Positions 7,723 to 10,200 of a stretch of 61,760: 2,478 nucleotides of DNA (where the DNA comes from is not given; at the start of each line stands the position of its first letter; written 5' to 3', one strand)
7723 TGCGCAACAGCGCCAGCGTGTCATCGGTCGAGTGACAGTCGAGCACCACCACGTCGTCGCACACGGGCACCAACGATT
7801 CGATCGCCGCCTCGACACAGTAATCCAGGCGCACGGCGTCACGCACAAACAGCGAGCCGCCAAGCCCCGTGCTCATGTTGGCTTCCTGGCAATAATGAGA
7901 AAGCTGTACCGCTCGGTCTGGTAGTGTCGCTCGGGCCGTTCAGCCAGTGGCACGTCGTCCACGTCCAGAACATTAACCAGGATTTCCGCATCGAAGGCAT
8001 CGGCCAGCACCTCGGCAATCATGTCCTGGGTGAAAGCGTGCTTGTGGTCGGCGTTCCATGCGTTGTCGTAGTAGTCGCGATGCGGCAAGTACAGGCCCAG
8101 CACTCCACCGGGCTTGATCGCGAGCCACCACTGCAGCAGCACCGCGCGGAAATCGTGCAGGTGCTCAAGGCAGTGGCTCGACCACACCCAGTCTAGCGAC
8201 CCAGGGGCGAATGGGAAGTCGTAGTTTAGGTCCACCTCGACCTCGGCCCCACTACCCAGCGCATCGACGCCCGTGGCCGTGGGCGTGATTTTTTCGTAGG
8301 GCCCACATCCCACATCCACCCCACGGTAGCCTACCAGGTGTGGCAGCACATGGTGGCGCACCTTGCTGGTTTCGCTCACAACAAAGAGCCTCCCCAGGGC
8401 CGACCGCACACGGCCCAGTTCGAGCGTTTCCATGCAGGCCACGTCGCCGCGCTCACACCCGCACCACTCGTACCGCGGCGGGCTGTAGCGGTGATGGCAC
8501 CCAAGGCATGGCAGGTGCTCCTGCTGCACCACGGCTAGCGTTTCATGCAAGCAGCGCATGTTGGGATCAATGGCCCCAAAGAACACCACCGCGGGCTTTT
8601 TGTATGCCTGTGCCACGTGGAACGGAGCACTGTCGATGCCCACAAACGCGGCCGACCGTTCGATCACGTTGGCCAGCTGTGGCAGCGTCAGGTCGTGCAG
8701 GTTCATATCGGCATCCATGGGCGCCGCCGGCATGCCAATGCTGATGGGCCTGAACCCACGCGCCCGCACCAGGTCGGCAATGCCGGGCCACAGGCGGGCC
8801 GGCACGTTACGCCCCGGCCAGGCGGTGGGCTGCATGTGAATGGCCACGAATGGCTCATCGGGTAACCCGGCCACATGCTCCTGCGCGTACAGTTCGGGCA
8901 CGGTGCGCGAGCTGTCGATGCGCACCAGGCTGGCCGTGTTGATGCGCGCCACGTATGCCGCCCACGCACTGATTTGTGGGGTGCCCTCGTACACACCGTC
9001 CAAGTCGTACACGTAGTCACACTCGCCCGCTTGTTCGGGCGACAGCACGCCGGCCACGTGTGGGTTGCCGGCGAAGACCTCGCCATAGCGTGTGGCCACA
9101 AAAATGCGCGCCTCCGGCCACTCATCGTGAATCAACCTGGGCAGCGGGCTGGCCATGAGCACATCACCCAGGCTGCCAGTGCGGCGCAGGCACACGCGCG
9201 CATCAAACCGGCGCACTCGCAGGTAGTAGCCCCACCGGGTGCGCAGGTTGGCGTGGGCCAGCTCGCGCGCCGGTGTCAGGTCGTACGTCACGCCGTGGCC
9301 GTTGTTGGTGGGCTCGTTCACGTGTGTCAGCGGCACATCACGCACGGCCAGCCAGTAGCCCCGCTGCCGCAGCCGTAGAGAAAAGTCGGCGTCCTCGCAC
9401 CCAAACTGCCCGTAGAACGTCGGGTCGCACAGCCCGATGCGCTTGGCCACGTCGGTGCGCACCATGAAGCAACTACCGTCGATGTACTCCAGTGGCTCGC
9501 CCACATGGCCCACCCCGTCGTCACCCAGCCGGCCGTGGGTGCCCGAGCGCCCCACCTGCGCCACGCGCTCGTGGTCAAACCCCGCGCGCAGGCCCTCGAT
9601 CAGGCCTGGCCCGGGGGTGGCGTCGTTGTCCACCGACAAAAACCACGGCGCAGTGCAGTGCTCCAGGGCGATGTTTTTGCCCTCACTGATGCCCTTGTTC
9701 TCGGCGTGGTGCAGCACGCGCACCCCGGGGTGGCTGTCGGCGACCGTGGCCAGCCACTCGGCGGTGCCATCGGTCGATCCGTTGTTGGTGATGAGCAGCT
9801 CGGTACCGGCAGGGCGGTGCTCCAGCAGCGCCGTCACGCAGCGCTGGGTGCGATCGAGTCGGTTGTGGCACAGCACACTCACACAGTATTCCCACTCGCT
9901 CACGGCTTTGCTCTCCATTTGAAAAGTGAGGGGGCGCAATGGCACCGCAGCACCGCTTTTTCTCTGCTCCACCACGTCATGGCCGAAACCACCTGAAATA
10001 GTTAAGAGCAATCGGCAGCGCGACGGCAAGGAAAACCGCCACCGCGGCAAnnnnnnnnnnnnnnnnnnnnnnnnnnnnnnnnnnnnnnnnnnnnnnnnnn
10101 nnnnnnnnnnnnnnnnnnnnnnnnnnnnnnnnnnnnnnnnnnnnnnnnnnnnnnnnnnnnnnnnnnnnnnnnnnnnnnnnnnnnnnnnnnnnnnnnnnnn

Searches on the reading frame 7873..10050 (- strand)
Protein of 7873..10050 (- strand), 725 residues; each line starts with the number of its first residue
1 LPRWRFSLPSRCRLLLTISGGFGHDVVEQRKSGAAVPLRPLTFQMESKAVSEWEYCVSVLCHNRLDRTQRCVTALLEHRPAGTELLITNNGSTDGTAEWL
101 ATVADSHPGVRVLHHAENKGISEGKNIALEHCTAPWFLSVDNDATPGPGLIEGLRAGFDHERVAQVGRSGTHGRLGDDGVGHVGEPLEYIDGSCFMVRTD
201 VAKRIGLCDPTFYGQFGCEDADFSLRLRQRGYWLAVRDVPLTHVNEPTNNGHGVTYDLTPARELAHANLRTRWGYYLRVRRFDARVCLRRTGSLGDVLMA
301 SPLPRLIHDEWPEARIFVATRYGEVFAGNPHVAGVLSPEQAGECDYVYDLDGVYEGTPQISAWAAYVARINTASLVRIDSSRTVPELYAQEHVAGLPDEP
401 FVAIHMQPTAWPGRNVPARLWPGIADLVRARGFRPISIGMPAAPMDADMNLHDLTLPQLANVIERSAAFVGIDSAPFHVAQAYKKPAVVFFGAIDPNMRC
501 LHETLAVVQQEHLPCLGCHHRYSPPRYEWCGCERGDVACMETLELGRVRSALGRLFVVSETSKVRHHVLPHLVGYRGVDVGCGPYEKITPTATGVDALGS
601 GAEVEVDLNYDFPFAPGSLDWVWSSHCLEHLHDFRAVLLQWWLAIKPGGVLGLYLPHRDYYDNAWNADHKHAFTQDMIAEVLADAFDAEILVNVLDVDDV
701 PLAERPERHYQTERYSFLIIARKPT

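Call 25: search_protein_families(library=phrogs, proteins=[window:7873-10050:-], max_evalue=0.001)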
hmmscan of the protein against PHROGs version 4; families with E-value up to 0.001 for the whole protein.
window:7873-10050:- (725 aa): 2 families
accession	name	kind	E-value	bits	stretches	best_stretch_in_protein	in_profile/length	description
phrog_2456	-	moron, auxiliary metabolic gene and host takeover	9.2e-08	32.9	1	57-233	7-178/239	glycosyltransferase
phrog_841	-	moron, auxiliary metabolic gene and host takeover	4.4e-05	24.1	1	63-152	12-105/309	GtrB-like O-antigen conversion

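Call 45: search_protein_families(library=pfam, proteins=[window:7873-10050:-], max_evalue=0.01)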
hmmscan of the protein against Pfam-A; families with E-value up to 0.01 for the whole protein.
window:7873-10050:- (725 aa): 9 families
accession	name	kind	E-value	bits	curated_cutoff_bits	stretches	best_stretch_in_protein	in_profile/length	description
PF00535.33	Glycos_transf_2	-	3.2e-21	76.4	23.3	1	57-166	2-111/168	Glycosyl transferase family 2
PF13641.12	Glyco_tranf_2_3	-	1.6e-10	41.8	27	1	57-168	5-121/230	Glycosyltransferase like family 2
PF01075.23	Glyco_transf_9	-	4.5e-08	33.2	22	1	454-521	172-239/247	Glycosyltransferase family 9 (heptosyltransferase)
PF08241.18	Methyltransf_11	-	1.2e-05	26.3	21.2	1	611-651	53-93/95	Methyltransferase domain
PF13632.12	Glyco_trans_2_3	-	3.1e-05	24.3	27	1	184-277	67-143/198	Glycosyl transferase family group 2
PF08242.18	Methyltransf_12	-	0.0015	19.7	30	1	613-651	64-98/98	Methyltransferase domain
PF13649.12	Methyltransf_25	-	0.0031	18.6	27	0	610-649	56-97/97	Methyltransferase domain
PF13489.12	Methyltransf_23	-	0.0042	17.3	27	0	576-662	25-125/164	Methyltransferase domain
PF13704.12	Glyco_tranf_2_4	-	0.009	16.9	27.5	0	83-143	20-81/98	Glycosyl transferase family 2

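Call 53: find_related_loci(query=window:7873-10050:-, collection=viral_contigs, flank=6000)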
Query window:7873-10050:- (725 aa) in viral_contigs; peptide patterns used: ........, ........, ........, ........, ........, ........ (x = any residue, [..] = any of these).
1 stretches matched a pattern; 1 encode a relative of the query (tblastn E <= 1e-3); 1 distinct loci.
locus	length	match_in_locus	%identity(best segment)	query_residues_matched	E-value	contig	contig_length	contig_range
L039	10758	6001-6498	63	560-723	4e-57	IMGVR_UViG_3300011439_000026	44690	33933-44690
